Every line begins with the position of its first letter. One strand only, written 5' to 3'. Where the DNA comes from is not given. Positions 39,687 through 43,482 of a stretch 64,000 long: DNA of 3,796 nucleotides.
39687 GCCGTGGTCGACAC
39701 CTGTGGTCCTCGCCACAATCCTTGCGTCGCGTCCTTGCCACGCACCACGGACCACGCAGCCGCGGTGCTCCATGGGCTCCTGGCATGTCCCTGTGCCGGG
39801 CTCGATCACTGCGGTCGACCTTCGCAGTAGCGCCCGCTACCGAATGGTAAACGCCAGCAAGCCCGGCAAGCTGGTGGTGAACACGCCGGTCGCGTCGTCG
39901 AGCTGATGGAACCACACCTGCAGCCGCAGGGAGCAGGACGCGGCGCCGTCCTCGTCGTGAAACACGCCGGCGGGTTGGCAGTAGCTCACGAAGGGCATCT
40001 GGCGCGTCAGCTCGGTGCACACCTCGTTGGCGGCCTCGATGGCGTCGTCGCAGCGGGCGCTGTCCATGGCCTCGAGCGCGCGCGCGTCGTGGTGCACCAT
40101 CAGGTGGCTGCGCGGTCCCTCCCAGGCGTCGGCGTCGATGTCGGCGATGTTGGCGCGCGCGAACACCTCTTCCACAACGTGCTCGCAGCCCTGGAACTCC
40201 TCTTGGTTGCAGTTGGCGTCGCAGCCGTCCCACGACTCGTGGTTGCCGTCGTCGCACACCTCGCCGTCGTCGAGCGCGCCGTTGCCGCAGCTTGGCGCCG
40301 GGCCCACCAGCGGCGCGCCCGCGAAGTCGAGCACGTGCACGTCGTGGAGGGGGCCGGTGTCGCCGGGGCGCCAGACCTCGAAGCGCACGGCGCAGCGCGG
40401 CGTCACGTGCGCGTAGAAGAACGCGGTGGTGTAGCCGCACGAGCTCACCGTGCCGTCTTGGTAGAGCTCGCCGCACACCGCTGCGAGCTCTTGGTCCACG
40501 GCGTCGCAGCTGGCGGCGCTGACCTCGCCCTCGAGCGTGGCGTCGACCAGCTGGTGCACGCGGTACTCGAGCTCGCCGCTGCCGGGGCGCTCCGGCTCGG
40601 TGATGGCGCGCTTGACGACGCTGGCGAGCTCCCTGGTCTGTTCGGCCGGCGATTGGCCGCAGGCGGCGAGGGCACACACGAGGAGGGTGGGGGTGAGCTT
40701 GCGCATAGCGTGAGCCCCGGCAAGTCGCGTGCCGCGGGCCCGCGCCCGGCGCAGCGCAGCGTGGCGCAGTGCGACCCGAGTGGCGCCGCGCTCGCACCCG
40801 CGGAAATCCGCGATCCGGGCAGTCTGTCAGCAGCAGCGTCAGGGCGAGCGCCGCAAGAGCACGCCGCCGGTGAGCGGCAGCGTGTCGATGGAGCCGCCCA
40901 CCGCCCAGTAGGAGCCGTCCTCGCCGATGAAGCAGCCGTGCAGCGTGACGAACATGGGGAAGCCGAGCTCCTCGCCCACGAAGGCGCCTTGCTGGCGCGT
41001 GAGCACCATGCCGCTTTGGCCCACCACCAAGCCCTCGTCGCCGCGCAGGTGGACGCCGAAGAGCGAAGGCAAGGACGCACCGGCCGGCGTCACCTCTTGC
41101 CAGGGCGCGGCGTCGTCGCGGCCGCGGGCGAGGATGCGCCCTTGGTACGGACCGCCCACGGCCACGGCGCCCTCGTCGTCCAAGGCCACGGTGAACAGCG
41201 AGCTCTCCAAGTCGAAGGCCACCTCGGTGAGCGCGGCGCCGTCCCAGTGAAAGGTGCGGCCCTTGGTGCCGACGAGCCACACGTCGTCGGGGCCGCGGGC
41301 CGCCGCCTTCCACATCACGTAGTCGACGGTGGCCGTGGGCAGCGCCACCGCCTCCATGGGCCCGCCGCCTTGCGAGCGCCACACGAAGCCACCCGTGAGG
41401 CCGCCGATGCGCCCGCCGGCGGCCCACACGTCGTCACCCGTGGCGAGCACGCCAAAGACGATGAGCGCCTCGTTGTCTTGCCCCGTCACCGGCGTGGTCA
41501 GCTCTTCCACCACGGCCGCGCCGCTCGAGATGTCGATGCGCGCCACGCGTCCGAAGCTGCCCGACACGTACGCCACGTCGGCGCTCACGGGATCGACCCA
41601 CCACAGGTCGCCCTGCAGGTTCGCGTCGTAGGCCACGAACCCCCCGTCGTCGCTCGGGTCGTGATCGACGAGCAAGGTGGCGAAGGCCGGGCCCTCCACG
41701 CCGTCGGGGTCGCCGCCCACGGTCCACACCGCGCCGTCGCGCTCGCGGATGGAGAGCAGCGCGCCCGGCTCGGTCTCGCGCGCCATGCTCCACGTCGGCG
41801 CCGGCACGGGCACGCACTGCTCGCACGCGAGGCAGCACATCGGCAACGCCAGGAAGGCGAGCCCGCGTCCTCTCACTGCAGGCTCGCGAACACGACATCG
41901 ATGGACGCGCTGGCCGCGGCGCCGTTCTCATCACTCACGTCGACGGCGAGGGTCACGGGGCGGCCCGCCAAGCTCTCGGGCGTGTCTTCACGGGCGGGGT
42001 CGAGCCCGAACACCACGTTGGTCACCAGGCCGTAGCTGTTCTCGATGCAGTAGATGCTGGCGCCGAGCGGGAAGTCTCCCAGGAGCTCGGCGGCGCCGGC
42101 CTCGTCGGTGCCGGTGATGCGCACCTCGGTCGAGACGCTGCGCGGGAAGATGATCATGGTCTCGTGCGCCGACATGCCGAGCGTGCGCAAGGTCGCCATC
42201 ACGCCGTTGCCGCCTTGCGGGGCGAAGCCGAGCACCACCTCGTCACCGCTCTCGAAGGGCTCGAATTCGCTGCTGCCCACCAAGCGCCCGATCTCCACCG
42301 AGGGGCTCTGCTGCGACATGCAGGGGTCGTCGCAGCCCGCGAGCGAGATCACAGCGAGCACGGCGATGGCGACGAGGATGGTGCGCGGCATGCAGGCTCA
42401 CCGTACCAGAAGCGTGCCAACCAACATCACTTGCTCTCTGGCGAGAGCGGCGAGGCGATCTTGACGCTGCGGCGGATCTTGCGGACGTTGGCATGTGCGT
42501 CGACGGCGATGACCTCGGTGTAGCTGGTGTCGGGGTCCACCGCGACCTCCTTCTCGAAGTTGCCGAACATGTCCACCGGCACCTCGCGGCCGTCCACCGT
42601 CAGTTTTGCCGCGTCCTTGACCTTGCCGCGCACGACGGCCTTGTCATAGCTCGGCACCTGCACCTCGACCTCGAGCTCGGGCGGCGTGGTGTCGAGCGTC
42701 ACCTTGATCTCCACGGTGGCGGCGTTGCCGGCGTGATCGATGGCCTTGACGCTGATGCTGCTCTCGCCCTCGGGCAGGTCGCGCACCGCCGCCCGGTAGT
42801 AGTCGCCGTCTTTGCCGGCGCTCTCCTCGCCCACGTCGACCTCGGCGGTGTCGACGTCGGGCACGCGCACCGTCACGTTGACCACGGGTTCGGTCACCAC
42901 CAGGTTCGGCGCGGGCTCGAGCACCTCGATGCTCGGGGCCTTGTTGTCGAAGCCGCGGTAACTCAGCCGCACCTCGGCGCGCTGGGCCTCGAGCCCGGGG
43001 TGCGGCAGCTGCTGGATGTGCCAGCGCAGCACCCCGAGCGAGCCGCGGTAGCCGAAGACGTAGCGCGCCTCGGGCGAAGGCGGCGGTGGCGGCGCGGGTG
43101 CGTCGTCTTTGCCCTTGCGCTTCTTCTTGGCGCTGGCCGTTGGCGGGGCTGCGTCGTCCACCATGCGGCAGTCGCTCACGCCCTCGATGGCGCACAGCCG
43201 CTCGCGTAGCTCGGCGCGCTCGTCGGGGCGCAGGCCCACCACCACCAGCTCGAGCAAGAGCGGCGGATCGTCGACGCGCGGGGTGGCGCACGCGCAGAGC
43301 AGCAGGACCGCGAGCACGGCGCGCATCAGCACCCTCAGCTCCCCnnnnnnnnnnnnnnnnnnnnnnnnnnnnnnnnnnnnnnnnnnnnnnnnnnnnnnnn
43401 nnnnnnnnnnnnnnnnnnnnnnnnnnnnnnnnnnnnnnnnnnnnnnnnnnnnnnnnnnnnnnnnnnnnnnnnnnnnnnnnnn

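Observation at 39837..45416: PilT-family ATPase with a novel N-terminal domain and Pro-rich linker, operonic with a small upstream ORF and four downstream lipoprotein genes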

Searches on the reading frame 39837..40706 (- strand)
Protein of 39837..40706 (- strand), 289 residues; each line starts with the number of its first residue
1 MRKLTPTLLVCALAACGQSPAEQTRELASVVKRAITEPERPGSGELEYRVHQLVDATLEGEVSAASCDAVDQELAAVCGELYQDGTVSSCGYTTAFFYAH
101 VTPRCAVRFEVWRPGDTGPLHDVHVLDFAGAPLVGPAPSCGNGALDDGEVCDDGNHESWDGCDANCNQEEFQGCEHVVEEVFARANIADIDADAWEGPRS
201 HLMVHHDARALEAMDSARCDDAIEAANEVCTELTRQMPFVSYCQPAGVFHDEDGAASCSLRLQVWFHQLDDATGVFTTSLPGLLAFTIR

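Call 3: search_protein_families(library=pfam, proteins=[window:39837-40706:-], max_evalue=0.01)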
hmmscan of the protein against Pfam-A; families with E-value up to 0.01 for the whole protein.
window:39837-40706:- (289 aa): 0 families

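Call 4: search_protein_families(library=ncbifam, proteins=[window:39837-40706:-], max_evalue=0.01)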
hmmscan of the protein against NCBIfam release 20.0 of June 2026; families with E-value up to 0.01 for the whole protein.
window:39837-40706:- (289 aa): 1 family
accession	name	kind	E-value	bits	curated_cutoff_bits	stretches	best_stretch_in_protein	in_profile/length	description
TIGR02232.1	myxo_disulf_rpt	repeat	3.7e-08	33.1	20.8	1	138-174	2-38/38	cysteine-rich acidic repeat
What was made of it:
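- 39837..40706 (-): g6: 289-aa lipoprotein with 15 Cys, including one myxobacterial cysteine-rich acidic repeat. Lineage-specific; preceded by a 132-nt gap. TIGR02232 33.1 bits against 20.8 (call 4).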

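Call 77: search_protein_families(library=padloc, proteins=[window:39837-40706:-], max_evalue=0.001)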
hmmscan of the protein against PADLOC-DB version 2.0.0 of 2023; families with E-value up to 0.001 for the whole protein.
window:39837-40706:- (289 aa): 0 families

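Call 79: search_protein_families(library=pfam, proteins=[window:39837-40706:-], max_evalue=5)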
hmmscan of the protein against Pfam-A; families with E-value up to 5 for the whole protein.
window:39837-40706:- (289 aa): 2 families
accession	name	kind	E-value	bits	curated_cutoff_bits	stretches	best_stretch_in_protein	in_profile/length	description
PF13948.11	DUF4215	-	0.027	15.2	27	1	138-167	19-47/47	Domain of unknown function (DUF4215)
PF05305.19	DUF732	-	0.032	15.1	22.4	1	219-239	19-39/72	Protein of unknown function (DUF732)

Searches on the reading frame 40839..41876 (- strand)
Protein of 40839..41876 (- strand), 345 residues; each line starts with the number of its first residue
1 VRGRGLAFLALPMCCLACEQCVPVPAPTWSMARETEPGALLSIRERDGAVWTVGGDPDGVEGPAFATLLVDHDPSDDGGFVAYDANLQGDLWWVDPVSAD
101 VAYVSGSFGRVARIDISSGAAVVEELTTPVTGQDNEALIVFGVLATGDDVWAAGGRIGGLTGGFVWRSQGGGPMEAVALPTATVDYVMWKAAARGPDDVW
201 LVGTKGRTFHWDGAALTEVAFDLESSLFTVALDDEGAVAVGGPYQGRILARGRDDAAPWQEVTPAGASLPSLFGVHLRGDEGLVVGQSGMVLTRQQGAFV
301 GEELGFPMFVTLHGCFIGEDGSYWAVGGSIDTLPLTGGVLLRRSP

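Call 3: search_protein_families(library=pfam, proteins=[window:40839-41876:-], max_evalue=0.01)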
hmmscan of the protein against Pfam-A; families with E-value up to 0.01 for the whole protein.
window:40839-41876:- (345 aa): 0 families

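Call 4: search_protein_families(library=ncbifam, proteins=[window:40839-41876:-], max_evalue=0.01)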
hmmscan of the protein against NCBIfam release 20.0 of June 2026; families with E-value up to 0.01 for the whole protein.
window:40839-41876:- (345 aa): 0 families

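Call 77: search_protein_families(library=padloc, proteins=[window:40839-41876:-], max_evalue=0.001)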
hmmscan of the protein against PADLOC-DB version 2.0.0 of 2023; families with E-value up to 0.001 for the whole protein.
window:40839-41876:- (345 aa): 0 families

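Call 79: search_protein_families(library=pfam, proteins=[window:40839-41876:-], max_evalue=5)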
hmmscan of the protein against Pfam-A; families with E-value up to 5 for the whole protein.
window:40839-41876:- (345 aa): 0 families
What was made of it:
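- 40839..41876 (-): g5: 345-aa lipoprotein with repeated VWAVGG-like motifs (possible beta-propeller). Lineage-specific. No family hit (calls 3, 79).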

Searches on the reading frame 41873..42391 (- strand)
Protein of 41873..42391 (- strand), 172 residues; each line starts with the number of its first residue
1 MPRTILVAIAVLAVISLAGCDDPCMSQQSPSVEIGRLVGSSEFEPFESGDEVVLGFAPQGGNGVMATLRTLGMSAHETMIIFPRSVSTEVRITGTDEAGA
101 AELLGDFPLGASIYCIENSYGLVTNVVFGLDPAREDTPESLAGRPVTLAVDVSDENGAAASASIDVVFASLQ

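Call 3: search_protein_families(library=pfam, proteins=[window:41873-42391:-], max_evalue=0.01)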
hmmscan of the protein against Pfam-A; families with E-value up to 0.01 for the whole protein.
window:41873-42391:- (172 aa): 0 families

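Call 4: search_protein_families(library=ncbifam, proteins=[window:41873-42391:-], max_evalue=0.01)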
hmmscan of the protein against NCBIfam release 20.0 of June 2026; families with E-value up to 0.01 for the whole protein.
window:41873-42391:- (172 aa): 0 families

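Call 77: search_protein_families(library=padloc, proteins=[window:41873-42391:-], max_evalue=0.001)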
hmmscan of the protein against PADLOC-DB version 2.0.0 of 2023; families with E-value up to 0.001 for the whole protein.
window:41873-42391:- (172 aa): 0 families

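Call 79: search_protein_families(library=pfam, proteins=[window:41873-42391:-], max_evalue=5)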
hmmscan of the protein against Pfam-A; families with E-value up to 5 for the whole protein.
window:41873-42391:- (172 aa): 0 families
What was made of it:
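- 41873..42391 (-): g4: 172-aa lipoprotein with no family match. A lineage-specific passenger. No Pfam or NCBIfam hit (calls 3, 4, 79).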

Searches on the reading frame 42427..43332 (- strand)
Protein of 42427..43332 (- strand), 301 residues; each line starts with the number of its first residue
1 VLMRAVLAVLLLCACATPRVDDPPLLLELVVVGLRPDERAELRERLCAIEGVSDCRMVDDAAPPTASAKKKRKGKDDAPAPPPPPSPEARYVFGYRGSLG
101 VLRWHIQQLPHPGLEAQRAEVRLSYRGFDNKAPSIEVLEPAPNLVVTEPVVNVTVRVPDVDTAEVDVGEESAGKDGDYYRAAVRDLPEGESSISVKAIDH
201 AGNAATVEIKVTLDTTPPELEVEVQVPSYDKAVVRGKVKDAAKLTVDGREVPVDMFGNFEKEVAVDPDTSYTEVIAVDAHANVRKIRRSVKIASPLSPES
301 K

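Call 3: search_protein_families(library=pfam, proteins=[window:42427-43332:-], max_evalue=0.01)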
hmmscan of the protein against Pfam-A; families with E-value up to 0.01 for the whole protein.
window:42427-43332:- (301 aa): 3 families
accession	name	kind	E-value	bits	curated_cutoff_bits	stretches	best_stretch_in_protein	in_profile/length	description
PF09136.16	Glucodextran_B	-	6.6e-13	48.8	27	2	133-214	1-82/83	Glucodextranase, domain B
PF19077.6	Big_13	-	4e-05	24.5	27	1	147-215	37-102/102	Bacterial Ig-like domain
PF13750.12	Big_3_3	-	0.00058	20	27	1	183-236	9-64/157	Bacterial Ig-like domain (group 3)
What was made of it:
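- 42427..43332 (-): g3: 301-aa lipoprotein with Ig-like domains. It is the only lipoprotein gene conserved beside the ATPase, and only in the closest clade. Glucodextran_B 48.8 bits, Big_13 (call 3).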

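Call 4: search_protein_families(library=ncbifam, proteins=[window:42427-43332:-], max_evalue=0.01)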
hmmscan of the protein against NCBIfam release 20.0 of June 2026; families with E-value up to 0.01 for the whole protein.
window:42427-43332:- (301 aa): 3 families
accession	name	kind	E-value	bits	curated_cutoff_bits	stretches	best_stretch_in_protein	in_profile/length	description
NF047441.1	Lepto_OmpL47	equivalog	0.0007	19.3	250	1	179-222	287-331/336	multi-beta-barrel domain surface protein OmpL47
NF033510.3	Ca_tandemer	repeat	0.0029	18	50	0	181-204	72-95/96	Ca2+-stabilized repeat-containing adhesin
NF047446.1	barrel_OmpL47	domain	0.0043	17.5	40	0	178-207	32-61/68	OmpL47-type beta-barrel domain-containing protein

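Call 77: search_protein_families(library=padloc, proteins=[window:42427-43332:-], max_evalue=0.001)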
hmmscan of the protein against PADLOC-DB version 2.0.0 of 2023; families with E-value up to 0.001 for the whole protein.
window:42427-43332:- (301 aa): 0 families
